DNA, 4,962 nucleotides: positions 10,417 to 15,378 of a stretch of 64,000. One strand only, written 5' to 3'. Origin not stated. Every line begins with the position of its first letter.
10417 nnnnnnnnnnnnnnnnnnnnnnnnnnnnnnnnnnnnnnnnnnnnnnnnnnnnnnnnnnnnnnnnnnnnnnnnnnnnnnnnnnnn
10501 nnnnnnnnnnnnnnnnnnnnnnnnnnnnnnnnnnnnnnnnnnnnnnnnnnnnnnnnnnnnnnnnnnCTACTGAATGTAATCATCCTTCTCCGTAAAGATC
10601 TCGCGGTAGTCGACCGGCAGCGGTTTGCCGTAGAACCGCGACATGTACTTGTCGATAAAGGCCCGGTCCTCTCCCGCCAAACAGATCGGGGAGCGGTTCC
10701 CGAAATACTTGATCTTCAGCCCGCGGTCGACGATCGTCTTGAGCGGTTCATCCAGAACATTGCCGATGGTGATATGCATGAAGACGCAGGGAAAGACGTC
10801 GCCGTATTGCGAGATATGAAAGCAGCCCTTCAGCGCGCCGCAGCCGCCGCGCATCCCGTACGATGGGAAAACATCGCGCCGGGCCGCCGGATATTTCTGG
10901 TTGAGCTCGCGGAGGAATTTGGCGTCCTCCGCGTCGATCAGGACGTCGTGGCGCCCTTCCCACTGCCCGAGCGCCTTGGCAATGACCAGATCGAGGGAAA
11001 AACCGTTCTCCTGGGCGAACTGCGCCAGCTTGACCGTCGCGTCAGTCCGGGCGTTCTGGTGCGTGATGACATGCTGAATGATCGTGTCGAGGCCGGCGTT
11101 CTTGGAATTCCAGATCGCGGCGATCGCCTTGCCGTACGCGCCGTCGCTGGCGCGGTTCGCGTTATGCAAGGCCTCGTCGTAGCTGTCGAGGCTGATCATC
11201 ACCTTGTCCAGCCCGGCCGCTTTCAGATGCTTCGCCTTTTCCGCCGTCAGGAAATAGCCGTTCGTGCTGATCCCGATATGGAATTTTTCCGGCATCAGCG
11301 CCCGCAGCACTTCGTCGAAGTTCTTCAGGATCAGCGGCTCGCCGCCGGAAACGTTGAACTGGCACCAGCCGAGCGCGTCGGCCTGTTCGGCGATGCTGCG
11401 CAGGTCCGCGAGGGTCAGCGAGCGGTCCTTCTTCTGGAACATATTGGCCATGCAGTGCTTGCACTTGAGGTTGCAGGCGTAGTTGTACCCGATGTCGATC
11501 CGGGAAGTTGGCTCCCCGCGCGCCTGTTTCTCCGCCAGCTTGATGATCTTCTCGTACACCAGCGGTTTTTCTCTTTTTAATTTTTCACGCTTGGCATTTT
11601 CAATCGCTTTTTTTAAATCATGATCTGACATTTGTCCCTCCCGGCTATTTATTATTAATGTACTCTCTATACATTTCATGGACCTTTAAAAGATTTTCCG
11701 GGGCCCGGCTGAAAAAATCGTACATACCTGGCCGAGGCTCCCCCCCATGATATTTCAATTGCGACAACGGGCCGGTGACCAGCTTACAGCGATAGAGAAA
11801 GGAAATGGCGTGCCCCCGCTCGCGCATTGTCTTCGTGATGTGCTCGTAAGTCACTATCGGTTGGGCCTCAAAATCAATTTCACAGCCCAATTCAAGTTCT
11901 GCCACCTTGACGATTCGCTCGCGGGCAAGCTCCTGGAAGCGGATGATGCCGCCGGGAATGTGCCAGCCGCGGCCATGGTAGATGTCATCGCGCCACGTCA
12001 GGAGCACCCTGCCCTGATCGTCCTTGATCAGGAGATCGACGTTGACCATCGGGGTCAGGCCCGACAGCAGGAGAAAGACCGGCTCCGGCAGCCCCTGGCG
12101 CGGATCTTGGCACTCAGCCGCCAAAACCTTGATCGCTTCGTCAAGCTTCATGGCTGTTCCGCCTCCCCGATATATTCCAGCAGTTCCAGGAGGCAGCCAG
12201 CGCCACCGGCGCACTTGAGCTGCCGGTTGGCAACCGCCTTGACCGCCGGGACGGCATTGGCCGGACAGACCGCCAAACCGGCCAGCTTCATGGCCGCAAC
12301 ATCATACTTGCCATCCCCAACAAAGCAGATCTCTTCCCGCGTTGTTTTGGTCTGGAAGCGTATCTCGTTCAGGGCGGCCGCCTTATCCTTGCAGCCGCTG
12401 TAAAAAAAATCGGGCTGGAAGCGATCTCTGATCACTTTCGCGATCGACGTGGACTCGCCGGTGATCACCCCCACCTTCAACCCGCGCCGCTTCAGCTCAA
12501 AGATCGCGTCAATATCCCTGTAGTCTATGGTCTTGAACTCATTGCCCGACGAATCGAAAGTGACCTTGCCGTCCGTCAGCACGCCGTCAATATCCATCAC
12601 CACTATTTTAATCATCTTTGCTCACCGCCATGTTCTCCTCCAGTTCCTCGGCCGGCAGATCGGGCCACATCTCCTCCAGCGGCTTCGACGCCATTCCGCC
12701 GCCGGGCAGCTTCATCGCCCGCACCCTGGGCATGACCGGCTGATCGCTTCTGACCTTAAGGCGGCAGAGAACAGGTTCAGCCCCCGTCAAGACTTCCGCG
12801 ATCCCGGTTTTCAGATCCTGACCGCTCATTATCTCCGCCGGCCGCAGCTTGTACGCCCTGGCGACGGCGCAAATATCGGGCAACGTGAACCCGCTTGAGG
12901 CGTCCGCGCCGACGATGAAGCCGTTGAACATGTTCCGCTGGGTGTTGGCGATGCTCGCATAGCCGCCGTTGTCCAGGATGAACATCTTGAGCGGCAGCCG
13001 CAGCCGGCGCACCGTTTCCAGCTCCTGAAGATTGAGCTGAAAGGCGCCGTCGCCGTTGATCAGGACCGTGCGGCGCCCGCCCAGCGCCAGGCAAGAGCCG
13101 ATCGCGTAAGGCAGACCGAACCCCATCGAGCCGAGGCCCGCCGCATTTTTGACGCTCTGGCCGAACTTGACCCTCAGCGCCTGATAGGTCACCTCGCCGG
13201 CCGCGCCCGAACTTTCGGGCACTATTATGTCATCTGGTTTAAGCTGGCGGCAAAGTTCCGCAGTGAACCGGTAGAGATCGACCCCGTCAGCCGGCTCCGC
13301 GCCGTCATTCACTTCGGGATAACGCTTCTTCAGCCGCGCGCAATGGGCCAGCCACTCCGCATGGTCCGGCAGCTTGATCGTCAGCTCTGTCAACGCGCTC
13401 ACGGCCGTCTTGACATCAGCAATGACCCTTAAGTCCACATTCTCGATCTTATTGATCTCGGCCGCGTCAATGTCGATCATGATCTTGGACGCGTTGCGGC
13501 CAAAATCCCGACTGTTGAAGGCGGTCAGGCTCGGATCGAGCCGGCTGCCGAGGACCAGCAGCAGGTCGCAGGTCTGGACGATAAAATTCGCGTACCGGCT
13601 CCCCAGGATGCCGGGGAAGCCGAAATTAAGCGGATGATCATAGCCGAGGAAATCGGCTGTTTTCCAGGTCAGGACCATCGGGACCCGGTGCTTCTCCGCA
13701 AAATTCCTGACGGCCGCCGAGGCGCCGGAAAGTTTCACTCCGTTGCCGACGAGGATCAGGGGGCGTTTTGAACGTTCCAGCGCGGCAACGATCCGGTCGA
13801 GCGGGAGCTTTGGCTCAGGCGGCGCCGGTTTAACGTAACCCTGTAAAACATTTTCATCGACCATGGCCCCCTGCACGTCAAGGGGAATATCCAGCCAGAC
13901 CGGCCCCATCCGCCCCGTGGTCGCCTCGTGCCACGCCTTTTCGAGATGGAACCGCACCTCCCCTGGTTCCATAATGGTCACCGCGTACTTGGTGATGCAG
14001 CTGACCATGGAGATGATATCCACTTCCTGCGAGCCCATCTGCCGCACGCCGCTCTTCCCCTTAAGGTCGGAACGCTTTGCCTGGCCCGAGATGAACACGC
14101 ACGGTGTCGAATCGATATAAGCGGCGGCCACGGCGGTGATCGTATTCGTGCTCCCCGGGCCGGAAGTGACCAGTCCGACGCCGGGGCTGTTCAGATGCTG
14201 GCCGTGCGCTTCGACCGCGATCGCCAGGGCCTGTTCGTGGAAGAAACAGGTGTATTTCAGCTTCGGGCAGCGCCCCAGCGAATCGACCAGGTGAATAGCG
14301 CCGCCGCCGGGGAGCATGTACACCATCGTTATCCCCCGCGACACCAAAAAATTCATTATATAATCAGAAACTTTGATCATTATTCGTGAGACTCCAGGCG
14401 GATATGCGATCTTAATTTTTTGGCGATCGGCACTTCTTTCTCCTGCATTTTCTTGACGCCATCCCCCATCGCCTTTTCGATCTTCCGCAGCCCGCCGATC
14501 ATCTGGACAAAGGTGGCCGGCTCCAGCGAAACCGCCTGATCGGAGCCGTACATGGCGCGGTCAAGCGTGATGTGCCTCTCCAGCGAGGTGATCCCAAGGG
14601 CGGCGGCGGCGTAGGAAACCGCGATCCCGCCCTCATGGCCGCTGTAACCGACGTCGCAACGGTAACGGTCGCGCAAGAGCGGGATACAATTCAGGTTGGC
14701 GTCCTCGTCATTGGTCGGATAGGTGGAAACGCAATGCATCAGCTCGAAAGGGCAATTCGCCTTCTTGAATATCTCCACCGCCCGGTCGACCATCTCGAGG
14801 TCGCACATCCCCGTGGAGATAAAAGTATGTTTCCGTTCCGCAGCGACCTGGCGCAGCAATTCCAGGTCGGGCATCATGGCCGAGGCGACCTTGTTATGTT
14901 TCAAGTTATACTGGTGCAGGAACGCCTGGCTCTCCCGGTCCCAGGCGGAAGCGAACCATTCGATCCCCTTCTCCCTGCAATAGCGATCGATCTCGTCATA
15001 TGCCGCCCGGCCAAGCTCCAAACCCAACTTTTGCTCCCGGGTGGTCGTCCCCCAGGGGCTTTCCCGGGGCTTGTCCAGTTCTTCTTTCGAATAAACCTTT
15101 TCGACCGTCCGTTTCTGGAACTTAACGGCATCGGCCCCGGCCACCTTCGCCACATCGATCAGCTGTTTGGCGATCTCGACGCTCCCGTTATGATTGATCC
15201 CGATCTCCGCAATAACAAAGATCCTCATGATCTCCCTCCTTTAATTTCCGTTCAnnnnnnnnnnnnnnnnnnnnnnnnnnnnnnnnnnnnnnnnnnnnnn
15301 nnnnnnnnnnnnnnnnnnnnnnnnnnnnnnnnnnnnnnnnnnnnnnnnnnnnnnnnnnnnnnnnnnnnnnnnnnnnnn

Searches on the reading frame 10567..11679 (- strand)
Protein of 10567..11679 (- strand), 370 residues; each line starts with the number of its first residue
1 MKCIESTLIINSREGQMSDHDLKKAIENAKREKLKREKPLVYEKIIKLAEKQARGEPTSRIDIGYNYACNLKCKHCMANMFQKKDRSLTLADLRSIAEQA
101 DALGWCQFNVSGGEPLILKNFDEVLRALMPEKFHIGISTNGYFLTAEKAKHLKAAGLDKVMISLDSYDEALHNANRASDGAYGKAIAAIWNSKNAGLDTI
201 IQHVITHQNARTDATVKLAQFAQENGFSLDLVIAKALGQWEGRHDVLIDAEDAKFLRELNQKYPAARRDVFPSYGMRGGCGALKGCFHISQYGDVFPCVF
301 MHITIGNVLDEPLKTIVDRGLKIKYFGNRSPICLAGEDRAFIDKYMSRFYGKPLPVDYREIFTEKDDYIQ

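Call 15: search_protein_families(library=ncbifam, proteins=[window:10567-11679:-], max_evalue=0.00001)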
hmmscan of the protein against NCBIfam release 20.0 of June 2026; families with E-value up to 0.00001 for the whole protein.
window:10567-11679:- (370 aa): 54 families (the best 25 are shown)
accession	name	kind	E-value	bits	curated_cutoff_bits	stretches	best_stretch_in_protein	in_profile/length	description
TIGR04303.1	GeoRSP_rSAM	equivalog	9.8e-29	100.9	400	1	61-319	7-277/325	GeoRSP system radical SAM/SPASM protein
TIGR02666.1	moaA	equivalog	1.1e-26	93.6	284.05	1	68-242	19-200/336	GTP 3',8-cyclase MoaA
TIGR04055.1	rSAM_NirJ2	equivalog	1.8e-26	93.4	500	1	68-226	9-165/326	putative heme d1 biosynthesis radical SAM protein NirJ2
TIGR04545.1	rSAM_ahbD_hemeb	equivalog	4.4e-26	92.1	500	1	67-220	8-163/339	heme b synthase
TIGR02668.1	moaA_archaeal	equivalog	7.6e-25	87.5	325.25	1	60-238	11-190/303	GTP 3',8-cyclase MoaA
NF001199.0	PRK00164.2-1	equivalog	2.3e-23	82.8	231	1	62-232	15-185/308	GTP 3',8-cyclase MoaA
TIGR04347.1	pseudo_SAM_Halo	equivalog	3.3e-23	82.6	525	1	42-211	19-190/390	TIGR04347 family pseudo-SAM/SPASM protein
TIGR04251.1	SCM_rSAM_ScmF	equivalog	4.3e-23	82.3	400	1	66-222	11-172/353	SynChlorMet cassette radical SAM/SPASM protein ScmF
TIGR04053.2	TIGR04053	equivalog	3.1e-22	79.3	395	1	68-213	17-166/366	TIGR04053 family radical SAM/SPASM domain-containing protein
TIGR04546.1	rSAM_ahbC_deAc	equivalog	3.2e-22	78.9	650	1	68-211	48-191/390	12,18-didecarboxysiroheme deacetylase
TIGR04051.1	rSAM_NirJ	equivalog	6e-22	78.1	515.45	1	68-212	11-155/354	heme d1 biosynthesis radical SAM protein NirJ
TIGR04054.1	rSAM_NirJ1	equivalog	1.1e-20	73.7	650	1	66-210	43-187/387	putative heme d1 biosynthesis radical SAM protein NirJ1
TIGR03962.1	mycofact_rSAM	equivalog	4.1e-20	72.2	265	1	66-239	19-190/339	mycofactocin radical SAM maturase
NF050035.1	rSAM_WgK_link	exception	5.7e-20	71.6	650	1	60-209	10-160/367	radical SAM/SPASM peptide maturase WgkB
TIGR04317.1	W_rSAM_matur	equivalog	7e-20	71.4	380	1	66-237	11-185/349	tungsten cofactor oxidoreductase radical SAM maturase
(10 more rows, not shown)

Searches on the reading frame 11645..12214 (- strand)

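Call 15: search_protein_families(library=ncbifam, proteins=[window:11645-12214:-], max_evalue=0.00001)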
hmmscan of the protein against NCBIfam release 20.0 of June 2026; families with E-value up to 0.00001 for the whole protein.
window:11645-12214:- (189 aa): 1 family
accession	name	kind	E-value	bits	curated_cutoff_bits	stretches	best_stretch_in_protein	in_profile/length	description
NF011963.0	PRK15434.1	subfamily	5.2e-06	26.2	146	1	52-117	13-78/159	GDP-mannose mannosyl hydrolase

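Call 49: search_protein_families(library=pfam, proteins=[window:11645-12214:-], max_evalue=0.00001)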
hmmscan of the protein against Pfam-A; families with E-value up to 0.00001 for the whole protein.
window:11645-12214:- (189 aa): 1 family
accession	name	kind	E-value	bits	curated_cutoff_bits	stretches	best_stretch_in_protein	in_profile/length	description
PF00293.34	NUDIX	-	5.2e-06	26.9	21.1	1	56-150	3-99/134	NUDIX domain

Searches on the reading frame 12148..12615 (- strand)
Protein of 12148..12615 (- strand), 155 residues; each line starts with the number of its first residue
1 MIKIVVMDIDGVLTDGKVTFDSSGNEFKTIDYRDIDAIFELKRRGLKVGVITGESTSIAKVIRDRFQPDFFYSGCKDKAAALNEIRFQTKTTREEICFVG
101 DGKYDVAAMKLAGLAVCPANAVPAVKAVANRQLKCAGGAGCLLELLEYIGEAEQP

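Call 15: search_protein_families(library=ncbifam, proteins=[window:12148-12615:-], max_evalue=0.00001)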
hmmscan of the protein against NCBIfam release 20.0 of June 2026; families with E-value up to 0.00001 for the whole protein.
window:12148-12615:- (155 aa): 14 families
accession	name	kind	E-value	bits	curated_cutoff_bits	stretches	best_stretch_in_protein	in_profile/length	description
NF058599.1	KDN-9-PPhBT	equivalog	1.5e-29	103.2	180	1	2-149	2-149/152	3-deoxy-D-glycero-D-galacto-nonulopyranosonate 9-phosphatase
TIGR01670.1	KdsC-phosphatas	subfamily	2.8e-26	92.3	106.95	1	2-152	1-151/154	3-deoxy-D-manno-octulosonate 8-phosphate phosphatase, YrbI family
NF007019.0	PRK09484.1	equivalog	1.9e-25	89.6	208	1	2-149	25-172/187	3-deoxy-manno-octulosonate-8-phosphatase KdsC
TIGR02726.1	phenyl_P_delta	equivalog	1e-20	74.6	281.95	1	2-152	7-157/169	phenylphosphate carboxylase subunit delta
TIGR00099.1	Cof-subfamily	subfamily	2e-14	53.8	137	1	77-132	188-243/256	Cof-type HAD-IIB family hydrolase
NF002245.0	PRK01158.1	equivalog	7.1e-14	51.7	198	1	76-141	156-221/233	phosphoglycolate phosphatase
TIGR01487.1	Pglycolate_arch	equivalog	4.3e-12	46.3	122.75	1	77-130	147-200/215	phosphoglycolate phosphatase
TIGR01662.1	HAD-SF-IIIA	subfamily_domain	9.7e-11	41.9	44.6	1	3-116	1-135/141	HAD-IIIA family hydrolase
TIGR01491.1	HAD-SF-IB-PSPlk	hypoth_equivalog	6.4e-10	39.1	151.9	0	36-73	87-124/201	phosphoserine phosphatase-like hydrolase, archaeal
NF006506.0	PRK08942.1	equivalog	4.1e-07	29.7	178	0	2-56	3-56/182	D-glycero-beta-D-manno-heptose 1,7-bisphosphate 7-phosphatase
NF007806.0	PRK10513.1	equivalog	1e-06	28.3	273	1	78-137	197-256/270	sugar-phosphatase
TIGR00338.1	serB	equivalog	1.7e-06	27.8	144.15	0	78-133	153-207/219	phosphoserine phosphatase SerB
TIGR01482.1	SPP-subfamily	subfamily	3e-06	27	107.15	0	77-149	149-224/225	sucrose-phosphate phosphatase subfamily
NF045966.1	YcsE_rel_Pase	equivalog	7e-06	25.7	220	0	76-147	190-261/265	YcsE-related riboflavin metabolism phosphatase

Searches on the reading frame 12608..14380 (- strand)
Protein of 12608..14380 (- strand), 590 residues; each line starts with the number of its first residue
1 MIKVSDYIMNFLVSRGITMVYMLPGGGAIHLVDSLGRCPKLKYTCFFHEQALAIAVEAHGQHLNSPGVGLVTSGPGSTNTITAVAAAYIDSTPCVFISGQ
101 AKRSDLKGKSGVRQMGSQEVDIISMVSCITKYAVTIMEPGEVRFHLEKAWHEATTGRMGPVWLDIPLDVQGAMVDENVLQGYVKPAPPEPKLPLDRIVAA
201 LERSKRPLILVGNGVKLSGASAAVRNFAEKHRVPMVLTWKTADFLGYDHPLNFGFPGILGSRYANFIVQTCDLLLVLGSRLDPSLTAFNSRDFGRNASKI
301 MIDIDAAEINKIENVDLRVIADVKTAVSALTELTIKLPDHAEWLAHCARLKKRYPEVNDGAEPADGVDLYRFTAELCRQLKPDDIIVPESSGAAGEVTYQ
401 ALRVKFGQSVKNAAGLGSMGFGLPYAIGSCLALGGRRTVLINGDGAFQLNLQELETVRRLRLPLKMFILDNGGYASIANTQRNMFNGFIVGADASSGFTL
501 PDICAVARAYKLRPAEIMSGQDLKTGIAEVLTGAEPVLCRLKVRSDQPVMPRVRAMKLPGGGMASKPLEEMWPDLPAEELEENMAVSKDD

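Call 15: search_protein_families(library=ncbifam, proteins=[window:12608-14380:-], max_evalue=0.00001)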
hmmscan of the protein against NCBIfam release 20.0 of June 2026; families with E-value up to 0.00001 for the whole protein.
window:12608-14380:- (590 aa): 54 families (the best 25 are shown)
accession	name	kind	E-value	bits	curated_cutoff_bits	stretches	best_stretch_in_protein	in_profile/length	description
TIGR00118.1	acolac_lg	equivalog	2e-97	327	538.35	1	5-562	4-549/557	biosynthetic-type acetolactate synthase large subunit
NF006524.0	PRK08978.1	equivalog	1.1e-96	324.3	738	1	5-554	4-535/548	acetolactate synthase 2 catalytic subunit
NF006016.1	PRK08155.1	equivalog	1.9e-90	303.9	870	1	6-553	7-542/554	acetolactate synthase large subunit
NF004710.0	PRK06048.1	equivalog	3.7e-85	286.5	976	1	3-555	9-549/561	acetolactate synthase large subunit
NF005651.0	PRK07418.1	subfamily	4.2e-85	286.2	942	1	6-555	23-571/617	acetolactate synthase large subunit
NF005824.0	PRK07710.1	equivalog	7.5e-85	285.4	976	1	7-554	22-559/573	acetolactate synthase large subunit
NF005584.0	PRK07282.1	equivalog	1.6e-81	274.6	970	1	5-557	13-554/566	acetolactate synthase large subunit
NF005228.0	PRK06725.1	equivalog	4.7e-81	272.7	991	1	5-555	19-557/571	acetolactate synthase large subunit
NF004919.0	PRK06276.1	equivalog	5.5e-81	272.6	866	1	5-547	4-542/582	acetolactate synthase large subunit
NF005860.0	PRK07789.1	equivalog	1.2e-79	268.3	881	1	8-555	40-590/615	acetolactate synthase large subunit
NF006319.0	PRK08527.1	equivalog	3.8e-76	256.7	905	1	4-555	6-550/565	acetolactate synthase large subunit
NF006052.0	PRK08199.1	subfamily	1.6e-75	254.5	539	1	6-547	12-541/559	thiamine pyrophosphate protein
NF006187.0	PRK08322.1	equivalog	1.2e-69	235.2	509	1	2-541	2-526/548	acetolactate synthase large subunit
NF005058.0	PRK06466.1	equivalog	4.5e-69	233.4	951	1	4-547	6-551/574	acetolactate synthase 3 large subunit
NF006122.0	PRK08266.1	subfamily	4e-67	226.9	571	1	6-547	8-528/543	hypothetical protein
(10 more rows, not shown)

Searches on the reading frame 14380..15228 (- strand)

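Call 15: search_protein_families(library=ncbifam, proteins=[window:14380-15228:-], max_evalue=0.00001)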
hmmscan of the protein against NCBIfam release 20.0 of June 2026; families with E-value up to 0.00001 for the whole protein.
window:14380-15228:- (282 aa): 2 families
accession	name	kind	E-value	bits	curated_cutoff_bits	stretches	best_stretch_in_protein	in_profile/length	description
TIGR03569.1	NeuB_NnaB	equivalog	5.8e-75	252.4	399.65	1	3-273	1-277/329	N-acetylneuraminate synthase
TIGR03586.1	PseI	equivalog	1.6e-54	185.3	340.25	1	3-266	2-269/327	pseudaminic acid synthase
